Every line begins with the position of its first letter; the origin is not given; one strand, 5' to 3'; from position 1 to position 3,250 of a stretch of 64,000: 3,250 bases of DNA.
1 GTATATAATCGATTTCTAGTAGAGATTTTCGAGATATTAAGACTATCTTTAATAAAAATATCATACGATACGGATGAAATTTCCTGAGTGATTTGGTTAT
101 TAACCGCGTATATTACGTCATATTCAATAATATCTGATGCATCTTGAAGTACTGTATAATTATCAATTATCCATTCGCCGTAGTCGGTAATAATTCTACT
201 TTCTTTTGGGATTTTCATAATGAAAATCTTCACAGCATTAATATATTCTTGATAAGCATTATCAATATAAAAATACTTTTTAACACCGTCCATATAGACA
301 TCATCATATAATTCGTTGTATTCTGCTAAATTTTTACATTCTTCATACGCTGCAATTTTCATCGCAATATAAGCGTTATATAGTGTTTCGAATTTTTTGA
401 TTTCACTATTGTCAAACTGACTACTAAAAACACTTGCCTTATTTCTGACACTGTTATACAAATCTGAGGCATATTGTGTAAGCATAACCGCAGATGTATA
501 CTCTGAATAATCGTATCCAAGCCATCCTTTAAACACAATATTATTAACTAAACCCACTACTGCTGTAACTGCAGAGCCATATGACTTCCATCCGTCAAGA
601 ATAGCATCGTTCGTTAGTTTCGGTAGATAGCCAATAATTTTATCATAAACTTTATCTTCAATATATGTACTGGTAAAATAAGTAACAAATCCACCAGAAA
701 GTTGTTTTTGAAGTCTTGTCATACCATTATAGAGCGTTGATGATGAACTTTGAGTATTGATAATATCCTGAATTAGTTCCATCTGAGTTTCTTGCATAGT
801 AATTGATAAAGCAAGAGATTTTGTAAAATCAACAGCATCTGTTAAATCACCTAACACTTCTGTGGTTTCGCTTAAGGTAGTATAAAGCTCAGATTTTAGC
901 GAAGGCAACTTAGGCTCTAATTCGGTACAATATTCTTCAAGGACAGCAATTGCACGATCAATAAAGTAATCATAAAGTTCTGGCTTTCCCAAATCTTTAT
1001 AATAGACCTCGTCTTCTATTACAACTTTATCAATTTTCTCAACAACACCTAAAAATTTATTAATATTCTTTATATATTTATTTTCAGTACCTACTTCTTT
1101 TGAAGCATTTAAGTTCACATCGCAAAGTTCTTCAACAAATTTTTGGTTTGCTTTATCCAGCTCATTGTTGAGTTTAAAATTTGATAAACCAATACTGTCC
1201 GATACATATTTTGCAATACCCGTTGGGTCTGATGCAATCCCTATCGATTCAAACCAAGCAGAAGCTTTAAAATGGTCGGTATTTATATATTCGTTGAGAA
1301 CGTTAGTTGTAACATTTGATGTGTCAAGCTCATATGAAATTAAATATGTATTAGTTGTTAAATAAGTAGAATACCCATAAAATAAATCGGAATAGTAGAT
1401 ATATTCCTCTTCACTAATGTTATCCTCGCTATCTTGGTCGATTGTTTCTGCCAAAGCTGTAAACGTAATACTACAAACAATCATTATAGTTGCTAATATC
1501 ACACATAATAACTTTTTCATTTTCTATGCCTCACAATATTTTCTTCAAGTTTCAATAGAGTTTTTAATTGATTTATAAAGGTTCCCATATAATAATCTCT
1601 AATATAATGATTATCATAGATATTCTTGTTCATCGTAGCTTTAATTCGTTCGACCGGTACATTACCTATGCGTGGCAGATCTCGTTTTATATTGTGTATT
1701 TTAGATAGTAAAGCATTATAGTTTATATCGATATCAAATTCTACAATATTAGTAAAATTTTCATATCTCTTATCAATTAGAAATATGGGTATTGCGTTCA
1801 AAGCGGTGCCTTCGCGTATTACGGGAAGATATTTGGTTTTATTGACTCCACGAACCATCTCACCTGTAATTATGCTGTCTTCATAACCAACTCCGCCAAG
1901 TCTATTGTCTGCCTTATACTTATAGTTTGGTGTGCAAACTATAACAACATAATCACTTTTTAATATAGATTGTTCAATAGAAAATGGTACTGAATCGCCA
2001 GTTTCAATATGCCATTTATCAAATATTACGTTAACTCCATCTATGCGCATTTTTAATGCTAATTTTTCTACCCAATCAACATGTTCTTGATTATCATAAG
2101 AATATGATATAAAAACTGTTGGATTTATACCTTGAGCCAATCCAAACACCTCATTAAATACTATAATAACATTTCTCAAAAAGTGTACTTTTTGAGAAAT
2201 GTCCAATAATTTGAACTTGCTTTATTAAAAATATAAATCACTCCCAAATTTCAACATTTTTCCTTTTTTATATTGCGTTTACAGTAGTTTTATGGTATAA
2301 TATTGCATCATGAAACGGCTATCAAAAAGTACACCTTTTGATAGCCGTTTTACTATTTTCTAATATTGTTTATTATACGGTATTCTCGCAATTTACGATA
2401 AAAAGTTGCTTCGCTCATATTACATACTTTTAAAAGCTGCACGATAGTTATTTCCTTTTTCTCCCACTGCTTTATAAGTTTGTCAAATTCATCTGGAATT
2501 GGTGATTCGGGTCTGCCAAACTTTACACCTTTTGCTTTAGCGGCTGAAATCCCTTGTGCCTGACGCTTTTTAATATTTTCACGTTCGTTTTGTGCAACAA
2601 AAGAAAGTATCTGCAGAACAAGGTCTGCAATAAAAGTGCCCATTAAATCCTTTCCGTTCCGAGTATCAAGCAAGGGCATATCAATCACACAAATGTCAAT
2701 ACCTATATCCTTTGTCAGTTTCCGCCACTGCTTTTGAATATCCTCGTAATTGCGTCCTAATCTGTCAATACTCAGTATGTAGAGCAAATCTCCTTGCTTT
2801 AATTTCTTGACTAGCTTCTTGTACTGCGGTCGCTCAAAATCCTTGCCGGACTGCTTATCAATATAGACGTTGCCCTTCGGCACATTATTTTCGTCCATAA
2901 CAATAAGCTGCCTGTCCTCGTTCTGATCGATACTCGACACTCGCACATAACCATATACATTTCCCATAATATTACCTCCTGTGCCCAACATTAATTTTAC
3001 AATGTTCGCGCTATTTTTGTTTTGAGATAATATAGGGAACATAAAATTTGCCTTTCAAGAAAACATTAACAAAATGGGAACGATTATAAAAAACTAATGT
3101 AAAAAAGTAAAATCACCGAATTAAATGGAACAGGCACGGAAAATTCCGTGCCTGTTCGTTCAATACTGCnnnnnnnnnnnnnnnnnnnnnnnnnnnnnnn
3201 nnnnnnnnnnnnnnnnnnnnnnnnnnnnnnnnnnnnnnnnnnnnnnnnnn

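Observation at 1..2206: TIR-domain gene translationally coupled (ATGA) to a large signal-peptide protein instead of a known Thoeris-type effector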

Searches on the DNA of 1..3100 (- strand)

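Call 96: search_dna_similar(query=window:1-3100:-, collection=phages, mode=distant, max_rows=8)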
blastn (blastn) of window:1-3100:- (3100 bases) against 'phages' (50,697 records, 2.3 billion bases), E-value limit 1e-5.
Records with a match: 2; places in all: 2; records where one place covers at least 80% of the query: 0.
Best place of each record, by identity: 60-80% 2.
By first word of the organism name: Bacteriophage 2.
By host as written in the record: - 2.
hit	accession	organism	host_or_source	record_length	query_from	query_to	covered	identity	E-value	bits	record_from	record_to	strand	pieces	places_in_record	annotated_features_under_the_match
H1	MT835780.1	Bacteriophage sp.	human fecal samples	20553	230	609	12%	65.8%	9e-14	86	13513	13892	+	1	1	record has no annotation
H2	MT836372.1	Bacteriophage sp.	human fecal samples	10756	236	567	11%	66.0%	7e-15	90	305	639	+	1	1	record has no annotation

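Call 97: search_dna_similar(query=window:1-3100:-, collection=plasmids, mode=distant, max_rows=8)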
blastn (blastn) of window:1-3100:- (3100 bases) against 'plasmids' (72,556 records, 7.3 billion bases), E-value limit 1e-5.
Records with a match: 14; places in all: 15; records where one place covers at least 80% of the query: 0.
Best place of each record, by identity: 80-90% 13; 60-80% 1.
By first word of the organism name: Staphylococcus 5; Mammaliicoccus 5; Enterococcus 3; Bacillus 1.
By predicted mobility (MOB-suite, as given by PLSDB): non-mobilizable 8; mobilizable 6.
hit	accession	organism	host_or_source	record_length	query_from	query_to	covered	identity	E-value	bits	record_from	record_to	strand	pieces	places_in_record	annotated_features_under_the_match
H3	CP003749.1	Bacillus cereus FRI-35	-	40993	413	573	5%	72.0%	8e-14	89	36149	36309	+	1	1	resolvase domain-containing protein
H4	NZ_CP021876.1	Enterococcus wangshanyuanii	cell culture,fecal sample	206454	504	573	2%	81.4%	8e-8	69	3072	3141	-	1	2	recombinase family protein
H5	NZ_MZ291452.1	Enterococcus gallinarum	-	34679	458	523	2%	84.8%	5e-10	75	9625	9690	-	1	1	recombinase family protein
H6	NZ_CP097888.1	Staphylococcus arlettae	Homo sapiens,Conjunctival secretion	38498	458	523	2%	84.8%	5e-10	75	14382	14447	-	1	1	recombinase family protein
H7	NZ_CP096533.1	Staphylococcus aureus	Homo sapiens,Urinairy tract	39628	458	523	2%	84.8%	5e-10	75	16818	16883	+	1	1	recombinase family protein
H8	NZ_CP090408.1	Staphylococcus aureus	swine,cell culture,pork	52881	458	523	2%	84.8%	5e-10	75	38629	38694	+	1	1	recombinase family protein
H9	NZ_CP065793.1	Mammaliicoccus sciuri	duck,single cell,viscera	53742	458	523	2%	84.8%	5e-10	75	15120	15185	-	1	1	recombinase family protein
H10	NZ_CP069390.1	Mammaliicoccus sciuri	single cell,duck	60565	458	523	2%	84.8%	5e-10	75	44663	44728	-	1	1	recombinase family protein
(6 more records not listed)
